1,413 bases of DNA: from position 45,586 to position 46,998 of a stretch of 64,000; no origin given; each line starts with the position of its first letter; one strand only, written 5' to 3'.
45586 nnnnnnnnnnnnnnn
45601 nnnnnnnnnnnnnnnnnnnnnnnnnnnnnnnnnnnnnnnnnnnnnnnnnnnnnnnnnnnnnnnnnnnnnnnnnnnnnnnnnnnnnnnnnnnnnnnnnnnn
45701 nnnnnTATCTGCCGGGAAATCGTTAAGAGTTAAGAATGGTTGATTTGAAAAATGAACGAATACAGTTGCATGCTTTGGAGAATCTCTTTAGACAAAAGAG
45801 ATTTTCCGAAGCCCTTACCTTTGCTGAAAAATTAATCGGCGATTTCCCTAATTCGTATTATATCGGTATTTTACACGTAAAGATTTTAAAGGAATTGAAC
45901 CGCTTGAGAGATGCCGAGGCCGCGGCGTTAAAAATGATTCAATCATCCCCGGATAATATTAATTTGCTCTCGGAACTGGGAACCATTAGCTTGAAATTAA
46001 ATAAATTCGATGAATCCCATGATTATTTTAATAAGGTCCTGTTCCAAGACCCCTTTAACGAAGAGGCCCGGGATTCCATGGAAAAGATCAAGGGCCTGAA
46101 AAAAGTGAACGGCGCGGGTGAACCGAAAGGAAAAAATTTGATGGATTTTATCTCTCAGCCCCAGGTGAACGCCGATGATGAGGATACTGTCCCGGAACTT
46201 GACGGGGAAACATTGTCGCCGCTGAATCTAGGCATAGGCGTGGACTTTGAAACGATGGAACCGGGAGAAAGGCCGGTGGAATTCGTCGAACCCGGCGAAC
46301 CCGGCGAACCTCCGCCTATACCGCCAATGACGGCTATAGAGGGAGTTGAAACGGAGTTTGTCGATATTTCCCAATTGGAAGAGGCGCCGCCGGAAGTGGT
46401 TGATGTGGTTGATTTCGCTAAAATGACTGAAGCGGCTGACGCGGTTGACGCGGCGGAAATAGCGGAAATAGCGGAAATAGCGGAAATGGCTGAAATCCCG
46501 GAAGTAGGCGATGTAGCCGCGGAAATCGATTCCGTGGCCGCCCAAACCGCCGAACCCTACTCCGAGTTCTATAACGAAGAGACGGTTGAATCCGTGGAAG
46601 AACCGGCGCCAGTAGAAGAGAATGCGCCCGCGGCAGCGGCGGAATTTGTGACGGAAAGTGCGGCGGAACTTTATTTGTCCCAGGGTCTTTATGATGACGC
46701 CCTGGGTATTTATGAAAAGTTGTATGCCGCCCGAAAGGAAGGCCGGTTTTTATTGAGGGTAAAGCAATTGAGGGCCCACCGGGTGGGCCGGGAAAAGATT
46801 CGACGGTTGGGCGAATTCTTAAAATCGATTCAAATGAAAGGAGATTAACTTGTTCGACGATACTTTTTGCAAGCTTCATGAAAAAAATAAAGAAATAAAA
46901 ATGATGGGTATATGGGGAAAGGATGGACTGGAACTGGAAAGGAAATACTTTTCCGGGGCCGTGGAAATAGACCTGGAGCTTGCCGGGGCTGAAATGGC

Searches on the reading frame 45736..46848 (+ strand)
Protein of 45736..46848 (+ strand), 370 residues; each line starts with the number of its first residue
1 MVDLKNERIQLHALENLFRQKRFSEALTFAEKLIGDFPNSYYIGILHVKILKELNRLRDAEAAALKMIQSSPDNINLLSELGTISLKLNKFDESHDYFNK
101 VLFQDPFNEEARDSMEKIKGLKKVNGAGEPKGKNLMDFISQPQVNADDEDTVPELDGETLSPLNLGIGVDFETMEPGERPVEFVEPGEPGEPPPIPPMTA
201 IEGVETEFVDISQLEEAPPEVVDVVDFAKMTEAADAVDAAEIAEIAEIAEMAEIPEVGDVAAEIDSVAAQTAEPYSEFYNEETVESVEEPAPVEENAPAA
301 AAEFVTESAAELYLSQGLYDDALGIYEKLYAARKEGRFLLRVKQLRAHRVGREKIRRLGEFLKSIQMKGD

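Call 18: search_protein_families(library=pfam, proteins=[window:45736-46848:+], max_evalue=0.001)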
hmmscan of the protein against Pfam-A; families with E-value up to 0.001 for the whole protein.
window:45736-46848:+ (370 aa): 8 families
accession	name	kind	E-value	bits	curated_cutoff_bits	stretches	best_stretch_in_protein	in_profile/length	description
PF14559.12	TPR_19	-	8.8e-10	39.2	25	0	66-117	16-67/68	Tetratricopeptide repeat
PF07719.23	TPR_2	-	1.7e-08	34.4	27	0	77-107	3-33/34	Tetratricopeptide repeat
PF13428.12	TPR_14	-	6.2e-08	33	23.5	0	309-333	7-31/44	Tetratricopeptide repeat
PF13432.12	TPR_16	-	1.6e-05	25.7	32.7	0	49-108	5-64/65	Tetratricopeptide repeat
PF00515.34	TPR_1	-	1.8e-05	24.8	27.8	0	77-107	3-33/34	Tetratricopeptide repeat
PF13176.12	TPR_7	-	2.8e-05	24.3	27.9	0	310-335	6-31/36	Tetratricopeptide repeat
PF13424.12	TPR_12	-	9e-05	23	30.1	0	310-334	52-76/77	Tetratricopeptide repeat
PF13174.12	TPR_6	-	0.00032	21.6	26.3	0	17-40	10-33/33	Tetratricopeptide repeat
